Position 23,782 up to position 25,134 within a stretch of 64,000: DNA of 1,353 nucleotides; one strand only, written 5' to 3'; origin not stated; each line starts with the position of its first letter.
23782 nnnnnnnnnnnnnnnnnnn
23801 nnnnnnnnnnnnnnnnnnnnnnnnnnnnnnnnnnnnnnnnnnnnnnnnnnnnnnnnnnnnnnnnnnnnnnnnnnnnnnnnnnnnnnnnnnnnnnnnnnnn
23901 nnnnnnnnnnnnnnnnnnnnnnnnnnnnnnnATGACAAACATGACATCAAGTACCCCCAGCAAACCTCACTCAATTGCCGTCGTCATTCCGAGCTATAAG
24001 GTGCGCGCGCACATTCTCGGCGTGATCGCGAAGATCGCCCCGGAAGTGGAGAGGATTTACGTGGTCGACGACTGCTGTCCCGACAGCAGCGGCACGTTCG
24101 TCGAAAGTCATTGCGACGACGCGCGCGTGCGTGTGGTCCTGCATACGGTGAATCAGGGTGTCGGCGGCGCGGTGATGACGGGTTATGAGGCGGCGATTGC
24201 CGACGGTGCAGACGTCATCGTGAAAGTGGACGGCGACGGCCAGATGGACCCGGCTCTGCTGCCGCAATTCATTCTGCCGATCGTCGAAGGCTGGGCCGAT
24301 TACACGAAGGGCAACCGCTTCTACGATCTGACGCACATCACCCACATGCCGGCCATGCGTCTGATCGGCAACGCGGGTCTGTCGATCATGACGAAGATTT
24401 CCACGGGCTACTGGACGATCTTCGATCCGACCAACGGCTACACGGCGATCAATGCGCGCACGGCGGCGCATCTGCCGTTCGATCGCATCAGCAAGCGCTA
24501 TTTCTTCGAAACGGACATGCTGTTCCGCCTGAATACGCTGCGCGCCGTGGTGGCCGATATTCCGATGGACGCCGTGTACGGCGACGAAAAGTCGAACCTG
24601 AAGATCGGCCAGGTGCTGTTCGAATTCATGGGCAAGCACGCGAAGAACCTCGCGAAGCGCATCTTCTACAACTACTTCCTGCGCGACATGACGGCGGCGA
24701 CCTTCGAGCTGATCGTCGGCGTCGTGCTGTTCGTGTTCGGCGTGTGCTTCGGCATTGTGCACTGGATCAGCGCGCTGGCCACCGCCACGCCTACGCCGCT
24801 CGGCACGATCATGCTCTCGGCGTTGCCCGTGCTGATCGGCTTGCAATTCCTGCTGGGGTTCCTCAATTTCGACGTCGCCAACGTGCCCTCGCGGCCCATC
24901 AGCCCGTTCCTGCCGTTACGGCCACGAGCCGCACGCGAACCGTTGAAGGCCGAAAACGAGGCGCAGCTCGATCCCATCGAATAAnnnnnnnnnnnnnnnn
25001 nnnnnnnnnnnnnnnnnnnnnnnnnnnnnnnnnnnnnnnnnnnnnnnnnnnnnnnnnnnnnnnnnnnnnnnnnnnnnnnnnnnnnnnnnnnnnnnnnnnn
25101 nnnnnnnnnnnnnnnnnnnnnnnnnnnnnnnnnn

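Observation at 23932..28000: Three-gene periplasmic glycosylation module with an atypical 835-aa membrane enzyme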

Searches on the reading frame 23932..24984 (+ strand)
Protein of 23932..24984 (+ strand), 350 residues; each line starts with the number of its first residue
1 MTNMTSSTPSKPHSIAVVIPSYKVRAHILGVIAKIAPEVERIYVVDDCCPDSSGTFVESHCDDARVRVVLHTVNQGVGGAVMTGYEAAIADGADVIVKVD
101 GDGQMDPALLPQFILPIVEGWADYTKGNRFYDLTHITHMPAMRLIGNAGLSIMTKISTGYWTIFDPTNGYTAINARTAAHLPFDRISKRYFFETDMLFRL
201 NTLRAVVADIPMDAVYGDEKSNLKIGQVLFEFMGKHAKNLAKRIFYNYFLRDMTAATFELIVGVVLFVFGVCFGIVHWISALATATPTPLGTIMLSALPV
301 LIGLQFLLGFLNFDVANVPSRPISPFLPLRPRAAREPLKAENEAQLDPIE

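Call 3: search_protein_families(library=pfam, proteins=[window:23932-24984:+], max_evalue=0.1)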
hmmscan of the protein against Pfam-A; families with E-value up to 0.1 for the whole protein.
window:23932-24984:+ (350 aa): 2 families
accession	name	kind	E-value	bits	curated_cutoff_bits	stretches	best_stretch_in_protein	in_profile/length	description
PF00535.33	Glycos_transf_2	-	8e-16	58.9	23.3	1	17-173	2-159/168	Glycosyl transferase family 2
PF13641.12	Glyco_tranf_2_3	-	0.0062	17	27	1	13-112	2-106/230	Glycosyltransferase like family 2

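Call 4: search_protein_families(library=ncbifam, proteins=[window:23932-24984:+], max_evalue=0.1)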
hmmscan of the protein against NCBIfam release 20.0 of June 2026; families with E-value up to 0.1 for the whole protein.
window:23932-24984:+ (350 aa): 13 families
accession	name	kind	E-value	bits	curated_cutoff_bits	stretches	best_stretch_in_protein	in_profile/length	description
NF058614.1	PPMAGASynPpgS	equivalog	1e-13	51.2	370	1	16-219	3-201/226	polyprenyl-phospho-N-acetylgalactosaminyl synthase PpgS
TIGR04182.1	glyco_TIGR04182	equivalog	4.5e-13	49.2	325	1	15-310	2-277/293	S-layer glycoprotein N-glycosyltransferase AglJ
NF047588.1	GlcsyltransPgfSStrep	equivalog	1.5e-05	24.4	500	1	37-121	33-114/308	glycosyltransferase PgfS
NF041391.1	DPhHxTase_Halo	equivalog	1.9e-05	23.8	375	1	48-175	28-147/213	dolichyl-phosphate hexose transferase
TIGR03937.1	PgaC_IcaA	equivalog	9.3e-05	21.5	422.3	1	11-109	43-142/407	poly-beta-1,6-N-acetyl-D-glucosamine synthase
TIGR01556.1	rhamnosyltran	subfamily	0.00018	20.8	200.55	1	31-146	13-128/281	rhamnosyltransferase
TIGR03965.1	mycofact_glyco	equivalog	0.00024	20.1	280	1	6-107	68-169/467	mycofactocin biosynthesis glycosyltransferase MftF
NF007986.1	PRK10714.1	equivalog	0.00028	20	529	1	15-120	8-118/316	undecaprenyl-phosphate 4-deoxy-4-formamido-L-arabinose transferase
NF041865.1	EpsU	equivalog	0.00068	18.7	700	1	15-115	41-145/394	exopolysaccharide biosynthesis GT2 family glycosyltransferase EpsU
NF050113.1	gal_furan_GlfT1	equivalog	0.00083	18.8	330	1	25-106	14-93/290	galactofuranosyltransferase GlfT1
NF007482.0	PRK10073.1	equivalog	0.0022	17.1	423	1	14-114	7-107/334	glycosyltransferase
NF047683.1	TeichurnBiosyTuaG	equivalog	0.0029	17.3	400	1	13-88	6-85/252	teichuronic acid biosynthesis protein TuaG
NF010496.0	PRK13915.1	equivalog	0.079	12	262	0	12-126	30-152/307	glucosyl-3-phosphoglycerate synthase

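Call 31: search_solved_structures(query=window:23932-24984:+, max_evalue=0.001, show_alignments=1)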
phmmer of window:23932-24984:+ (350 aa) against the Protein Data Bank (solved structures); distinct sequences matched with E-value up to 0.001: 1.
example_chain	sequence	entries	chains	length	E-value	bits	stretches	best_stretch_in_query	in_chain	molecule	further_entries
5mlz_A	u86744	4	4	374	1.3e-10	44.2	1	14-236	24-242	Dolichol monophosphate mannose synthase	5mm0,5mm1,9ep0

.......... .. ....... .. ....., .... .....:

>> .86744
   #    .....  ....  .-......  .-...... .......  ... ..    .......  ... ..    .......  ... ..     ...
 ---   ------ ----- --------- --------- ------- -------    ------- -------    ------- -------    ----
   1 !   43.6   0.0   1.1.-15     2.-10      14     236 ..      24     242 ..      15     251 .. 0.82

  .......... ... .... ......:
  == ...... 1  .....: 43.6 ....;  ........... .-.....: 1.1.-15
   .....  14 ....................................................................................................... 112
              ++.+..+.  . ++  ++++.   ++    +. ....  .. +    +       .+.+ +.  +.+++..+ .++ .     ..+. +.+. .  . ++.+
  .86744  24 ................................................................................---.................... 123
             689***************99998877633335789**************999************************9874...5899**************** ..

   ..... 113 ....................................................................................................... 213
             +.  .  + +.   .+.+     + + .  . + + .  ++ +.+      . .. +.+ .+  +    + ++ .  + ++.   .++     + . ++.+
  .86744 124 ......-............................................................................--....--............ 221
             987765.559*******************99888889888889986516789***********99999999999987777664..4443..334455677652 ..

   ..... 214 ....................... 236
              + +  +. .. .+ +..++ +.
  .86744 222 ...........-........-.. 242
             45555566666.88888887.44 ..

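Call 62: find_related_loci(query=A2, collection=metagenome_contigs, flank=8000)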
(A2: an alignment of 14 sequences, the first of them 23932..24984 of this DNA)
Query A2 (350 aa) in metagenome_contigs; peptide patterns used: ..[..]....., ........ (x = any residue, [..] = any of these).
600 stretches matched a pattern (row limit reached: there are more); 590 encode a relative of the query (tblastn E <= 1e-3); the best 80 are kept; 80 distinct loci.
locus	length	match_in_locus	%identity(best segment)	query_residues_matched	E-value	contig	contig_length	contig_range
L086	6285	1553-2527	67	14-336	4e-155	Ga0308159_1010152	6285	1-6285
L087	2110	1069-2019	69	14-330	3e-156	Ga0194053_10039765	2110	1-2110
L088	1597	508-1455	66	13-328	2e-158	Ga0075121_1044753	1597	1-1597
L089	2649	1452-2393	66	6-322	8e-153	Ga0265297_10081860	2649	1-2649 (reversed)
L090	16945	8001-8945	65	10-324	2e-143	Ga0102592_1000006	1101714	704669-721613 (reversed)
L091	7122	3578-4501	67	16-323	1e-143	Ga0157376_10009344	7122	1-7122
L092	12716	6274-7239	65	1-323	5e-143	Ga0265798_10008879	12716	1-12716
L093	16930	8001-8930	65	15-324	1e-142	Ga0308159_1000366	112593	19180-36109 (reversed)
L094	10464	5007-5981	63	14-341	3e-142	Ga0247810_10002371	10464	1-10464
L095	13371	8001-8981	61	4-330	4e-142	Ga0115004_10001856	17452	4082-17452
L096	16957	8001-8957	65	10-328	6e-142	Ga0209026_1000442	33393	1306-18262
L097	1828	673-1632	65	3-322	5e-153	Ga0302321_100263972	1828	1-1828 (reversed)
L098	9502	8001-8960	63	14-336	2e-141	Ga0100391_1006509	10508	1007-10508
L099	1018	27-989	62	10-330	1e-155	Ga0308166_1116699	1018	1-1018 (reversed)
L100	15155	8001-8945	64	10-324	9e-141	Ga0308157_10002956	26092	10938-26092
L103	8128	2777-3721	63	10-324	3e-138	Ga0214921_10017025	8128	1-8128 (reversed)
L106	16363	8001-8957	64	6-324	7e-138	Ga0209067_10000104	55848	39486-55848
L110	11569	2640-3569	63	15-324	8e-136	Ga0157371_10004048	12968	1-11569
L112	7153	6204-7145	64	10-323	1e-135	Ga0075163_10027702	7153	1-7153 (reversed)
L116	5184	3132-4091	61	3-322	9e-137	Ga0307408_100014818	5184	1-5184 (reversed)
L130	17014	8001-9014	57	3-345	5e-134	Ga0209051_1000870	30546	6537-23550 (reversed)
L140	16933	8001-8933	62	13-323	3e-132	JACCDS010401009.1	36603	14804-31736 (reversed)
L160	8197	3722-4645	61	15-322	2e-130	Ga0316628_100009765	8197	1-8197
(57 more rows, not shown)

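Call 65: search_protein_families(library=pfam, proteins=[L095:5380-7656:+, L098:5583-7934:+, L103:4020-6587:+, L106:9445-11568:-, L110:4686-6854:+, L112:3398-6169:+, L116:657-3113:+, L130:5529-7982:+, L140:5317-7944:+, L160:1474-3579:+], max_evalue=0.01)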
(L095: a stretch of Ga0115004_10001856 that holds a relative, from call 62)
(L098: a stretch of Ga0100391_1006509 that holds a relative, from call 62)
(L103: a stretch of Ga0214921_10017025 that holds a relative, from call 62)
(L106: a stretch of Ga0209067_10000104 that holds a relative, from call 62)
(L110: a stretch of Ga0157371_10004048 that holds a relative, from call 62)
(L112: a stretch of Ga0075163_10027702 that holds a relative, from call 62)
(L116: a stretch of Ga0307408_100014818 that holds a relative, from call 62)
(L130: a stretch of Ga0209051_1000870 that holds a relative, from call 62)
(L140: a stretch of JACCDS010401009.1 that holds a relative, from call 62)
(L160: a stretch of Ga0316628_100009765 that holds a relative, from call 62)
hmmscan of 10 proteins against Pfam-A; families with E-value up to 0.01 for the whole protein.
L095:5380-7656:+ (759 aa): 0 families

L098:5583-7934:+ (784 aa): 0 families

L103:4020-6587:+ (856 aa): 0 families

L106:9445-11568:- (708 aa): 0 families

L110:4686-6854:+ (723 aa): 1 family
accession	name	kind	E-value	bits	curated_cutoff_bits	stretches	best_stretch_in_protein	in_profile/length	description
PF19554.4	DUF6077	-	3e-18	66.2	27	1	152-409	47-320/354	Family of unknown function (DUF6077)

L112:3398-6169:+ (924 aa): 0 families

L116:657-3113:+ (819 aa): 1 family
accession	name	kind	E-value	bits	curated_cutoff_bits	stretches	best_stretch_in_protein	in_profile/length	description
PF02366.24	PMT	-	4.6e-07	30.1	22.7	1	260-384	80-205/245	Dolichyl-phosphate-mannose-protein mannosyltransferase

L130:5529-7982:+ (818 aa): 1 family
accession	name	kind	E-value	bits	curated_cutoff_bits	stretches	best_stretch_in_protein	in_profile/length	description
PF02366.24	PMT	-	3.1e-07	30.7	22.7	1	259-400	80-227/245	Dolichyl-phosphate-mannose-protein mannosyltransferase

L140:5317-7944:+ (876 aa): 0 families

L160:1474-3579:+ (702 aa): 0 families
